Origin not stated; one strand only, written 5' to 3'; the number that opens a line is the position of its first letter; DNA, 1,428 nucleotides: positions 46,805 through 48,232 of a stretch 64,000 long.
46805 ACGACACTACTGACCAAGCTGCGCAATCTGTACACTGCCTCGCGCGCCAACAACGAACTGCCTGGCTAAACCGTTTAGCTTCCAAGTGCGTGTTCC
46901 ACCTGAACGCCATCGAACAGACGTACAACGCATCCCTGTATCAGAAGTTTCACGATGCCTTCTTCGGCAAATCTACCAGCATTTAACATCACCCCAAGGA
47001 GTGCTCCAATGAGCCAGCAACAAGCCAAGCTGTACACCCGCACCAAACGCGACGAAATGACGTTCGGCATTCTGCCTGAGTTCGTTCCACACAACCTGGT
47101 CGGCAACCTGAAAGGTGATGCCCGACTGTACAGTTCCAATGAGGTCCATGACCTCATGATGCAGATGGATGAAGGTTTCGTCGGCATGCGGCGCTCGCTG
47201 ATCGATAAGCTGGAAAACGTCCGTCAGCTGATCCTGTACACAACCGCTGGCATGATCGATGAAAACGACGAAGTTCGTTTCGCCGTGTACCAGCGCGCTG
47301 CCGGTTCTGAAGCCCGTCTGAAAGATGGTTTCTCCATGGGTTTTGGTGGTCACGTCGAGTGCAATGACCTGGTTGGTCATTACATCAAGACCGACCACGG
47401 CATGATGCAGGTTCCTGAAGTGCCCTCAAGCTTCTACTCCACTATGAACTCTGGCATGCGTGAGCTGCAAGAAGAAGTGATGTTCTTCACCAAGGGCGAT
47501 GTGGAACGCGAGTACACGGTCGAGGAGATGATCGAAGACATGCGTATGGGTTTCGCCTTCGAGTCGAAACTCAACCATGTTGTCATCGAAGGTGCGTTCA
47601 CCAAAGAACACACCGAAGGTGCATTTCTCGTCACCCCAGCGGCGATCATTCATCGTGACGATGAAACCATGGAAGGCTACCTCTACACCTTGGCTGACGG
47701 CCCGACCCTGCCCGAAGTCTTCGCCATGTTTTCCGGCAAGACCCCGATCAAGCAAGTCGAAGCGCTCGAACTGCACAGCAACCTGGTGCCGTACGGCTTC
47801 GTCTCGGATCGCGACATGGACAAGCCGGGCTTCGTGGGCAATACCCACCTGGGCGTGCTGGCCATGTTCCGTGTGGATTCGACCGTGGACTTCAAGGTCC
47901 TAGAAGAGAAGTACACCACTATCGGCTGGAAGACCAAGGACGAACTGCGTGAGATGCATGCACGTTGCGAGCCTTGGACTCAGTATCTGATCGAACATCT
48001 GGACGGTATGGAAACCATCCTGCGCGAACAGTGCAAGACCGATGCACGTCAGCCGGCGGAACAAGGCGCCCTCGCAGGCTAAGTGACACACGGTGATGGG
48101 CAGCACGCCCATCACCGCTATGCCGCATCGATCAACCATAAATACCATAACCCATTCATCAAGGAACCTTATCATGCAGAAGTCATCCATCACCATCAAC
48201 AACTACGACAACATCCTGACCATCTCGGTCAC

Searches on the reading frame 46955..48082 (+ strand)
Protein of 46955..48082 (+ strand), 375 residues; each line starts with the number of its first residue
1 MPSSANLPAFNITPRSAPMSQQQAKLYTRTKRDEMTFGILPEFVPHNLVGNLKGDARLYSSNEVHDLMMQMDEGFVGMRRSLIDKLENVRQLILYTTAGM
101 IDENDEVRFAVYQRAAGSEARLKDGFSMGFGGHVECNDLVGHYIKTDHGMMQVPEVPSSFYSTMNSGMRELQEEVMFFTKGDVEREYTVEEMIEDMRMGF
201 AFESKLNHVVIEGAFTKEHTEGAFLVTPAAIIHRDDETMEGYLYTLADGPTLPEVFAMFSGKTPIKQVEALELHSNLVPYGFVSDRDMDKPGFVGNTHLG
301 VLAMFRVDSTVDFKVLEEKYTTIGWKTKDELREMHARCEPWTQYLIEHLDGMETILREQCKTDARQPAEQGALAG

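Call 10: search_protein_families(library=phrogs, proteins=[window:46955-48082:+], max_evalue=0.001)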
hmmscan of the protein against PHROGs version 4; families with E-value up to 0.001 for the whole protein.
window:46955-48082:+ (375 aa): 1 family
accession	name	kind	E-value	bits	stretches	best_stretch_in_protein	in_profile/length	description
phrog_8902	-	unknown function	2e-24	87.4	2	86-188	73-163/238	-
